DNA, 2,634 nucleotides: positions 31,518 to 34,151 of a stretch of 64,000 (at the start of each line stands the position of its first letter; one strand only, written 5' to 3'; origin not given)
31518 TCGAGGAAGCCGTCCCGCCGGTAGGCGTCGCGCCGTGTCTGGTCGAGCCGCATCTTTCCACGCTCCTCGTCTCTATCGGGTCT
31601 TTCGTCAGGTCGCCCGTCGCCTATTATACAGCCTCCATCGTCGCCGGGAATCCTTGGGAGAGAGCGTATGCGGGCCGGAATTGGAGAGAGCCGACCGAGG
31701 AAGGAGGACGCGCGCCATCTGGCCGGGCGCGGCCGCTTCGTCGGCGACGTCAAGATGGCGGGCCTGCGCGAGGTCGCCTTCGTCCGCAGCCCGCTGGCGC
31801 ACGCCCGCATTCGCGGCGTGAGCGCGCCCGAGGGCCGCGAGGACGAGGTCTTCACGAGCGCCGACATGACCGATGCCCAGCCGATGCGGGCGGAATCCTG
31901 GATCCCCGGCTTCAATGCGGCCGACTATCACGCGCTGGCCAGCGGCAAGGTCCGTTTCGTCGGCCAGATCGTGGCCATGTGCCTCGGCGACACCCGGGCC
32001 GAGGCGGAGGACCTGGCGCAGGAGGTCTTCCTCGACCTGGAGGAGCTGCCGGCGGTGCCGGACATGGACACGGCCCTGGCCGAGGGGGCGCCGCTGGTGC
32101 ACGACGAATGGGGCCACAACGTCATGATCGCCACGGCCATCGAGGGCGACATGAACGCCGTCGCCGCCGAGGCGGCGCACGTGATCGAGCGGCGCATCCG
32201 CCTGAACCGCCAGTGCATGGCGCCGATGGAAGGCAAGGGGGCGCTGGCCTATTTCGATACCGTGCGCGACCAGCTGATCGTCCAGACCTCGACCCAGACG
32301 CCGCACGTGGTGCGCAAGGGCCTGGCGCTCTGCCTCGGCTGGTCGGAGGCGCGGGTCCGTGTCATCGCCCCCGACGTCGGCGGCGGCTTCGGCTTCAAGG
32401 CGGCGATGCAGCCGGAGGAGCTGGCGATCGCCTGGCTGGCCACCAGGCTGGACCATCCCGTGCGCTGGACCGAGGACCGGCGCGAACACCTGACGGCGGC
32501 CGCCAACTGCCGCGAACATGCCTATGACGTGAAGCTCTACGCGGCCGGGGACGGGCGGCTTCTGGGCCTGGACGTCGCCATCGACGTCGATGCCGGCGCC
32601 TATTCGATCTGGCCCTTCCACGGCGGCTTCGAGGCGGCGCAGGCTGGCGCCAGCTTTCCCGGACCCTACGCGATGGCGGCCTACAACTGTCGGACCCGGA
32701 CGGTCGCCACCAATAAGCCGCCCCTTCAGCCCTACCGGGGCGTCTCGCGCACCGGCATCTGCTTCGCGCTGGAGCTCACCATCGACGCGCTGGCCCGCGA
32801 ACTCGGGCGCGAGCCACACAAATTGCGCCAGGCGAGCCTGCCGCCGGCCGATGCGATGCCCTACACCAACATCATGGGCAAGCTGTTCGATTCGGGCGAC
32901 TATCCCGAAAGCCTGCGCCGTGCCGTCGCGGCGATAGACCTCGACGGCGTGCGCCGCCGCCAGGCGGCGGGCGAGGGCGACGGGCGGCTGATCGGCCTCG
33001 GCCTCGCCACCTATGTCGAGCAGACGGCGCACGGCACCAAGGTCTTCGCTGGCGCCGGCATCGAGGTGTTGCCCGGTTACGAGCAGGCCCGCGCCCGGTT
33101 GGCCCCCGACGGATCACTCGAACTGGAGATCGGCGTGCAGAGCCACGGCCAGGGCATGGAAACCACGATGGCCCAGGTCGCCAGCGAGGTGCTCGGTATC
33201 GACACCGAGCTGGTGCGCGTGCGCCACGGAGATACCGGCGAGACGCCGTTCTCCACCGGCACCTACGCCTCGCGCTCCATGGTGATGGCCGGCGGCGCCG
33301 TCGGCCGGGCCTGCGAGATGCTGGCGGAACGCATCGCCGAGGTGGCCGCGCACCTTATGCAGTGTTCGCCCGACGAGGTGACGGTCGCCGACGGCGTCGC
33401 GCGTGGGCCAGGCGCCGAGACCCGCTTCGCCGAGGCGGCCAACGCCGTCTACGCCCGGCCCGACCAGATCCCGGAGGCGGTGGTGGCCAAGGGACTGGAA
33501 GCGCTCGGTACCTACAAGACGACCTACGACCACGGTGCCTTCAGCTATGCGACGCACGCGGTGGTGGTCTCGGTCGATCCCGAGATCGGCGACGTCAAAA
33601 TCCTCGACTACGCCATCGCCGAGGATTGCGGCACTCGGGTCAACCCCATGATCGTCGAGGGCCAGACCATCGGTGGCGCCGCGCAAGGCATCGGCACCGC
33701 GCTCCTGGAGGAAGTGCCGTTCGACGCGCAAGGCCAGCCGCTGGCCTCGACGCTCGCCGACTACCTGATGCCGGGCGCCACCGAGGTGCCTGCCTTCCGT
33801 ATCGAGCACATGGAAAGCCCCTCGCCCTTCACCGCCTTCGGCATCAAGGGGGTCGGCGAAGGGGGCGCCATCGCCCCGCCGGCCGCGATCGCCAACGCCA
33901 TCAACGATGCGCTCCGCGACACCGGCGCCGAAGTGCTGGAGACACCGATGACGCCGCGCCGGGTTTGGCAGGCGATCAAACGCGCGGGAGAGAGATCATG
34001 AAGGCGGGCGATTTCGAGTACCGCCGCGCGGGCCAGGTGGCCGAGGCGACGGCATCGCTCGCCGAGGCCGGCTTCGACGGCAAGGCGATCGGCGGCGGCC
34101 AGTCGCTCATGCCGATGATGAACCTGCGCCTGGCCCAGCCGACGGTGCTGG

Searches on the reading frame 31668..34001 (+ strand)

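Call 61: search_protein_families(library=pfam, proteins=[window:31668-34001:+], max_evalue=0.0001)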
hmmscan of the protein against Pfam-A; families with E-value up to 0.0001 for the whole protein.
window:31668-34001:+ (777 aa): 3 families
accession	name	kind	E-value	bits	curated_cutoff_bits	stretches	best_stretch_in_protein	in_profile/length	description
PF20256.3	MoCoBD_2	-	2.9e-78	263.7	27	1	419-708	2-283/283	Molybdopterin cofactor-binding domain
PF02738.23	MoCoBD_1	-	5e-65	219.4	27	1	144-389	1-242/244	Molybdopterin cofactor-binding domain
PF01315.27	Ald_Xan_dh_C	-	1.1e-12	48.6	31.3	1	20-128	2-110/110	Aldehyde oxidase and xanthine dehydrogenase, a/b hammerhead domain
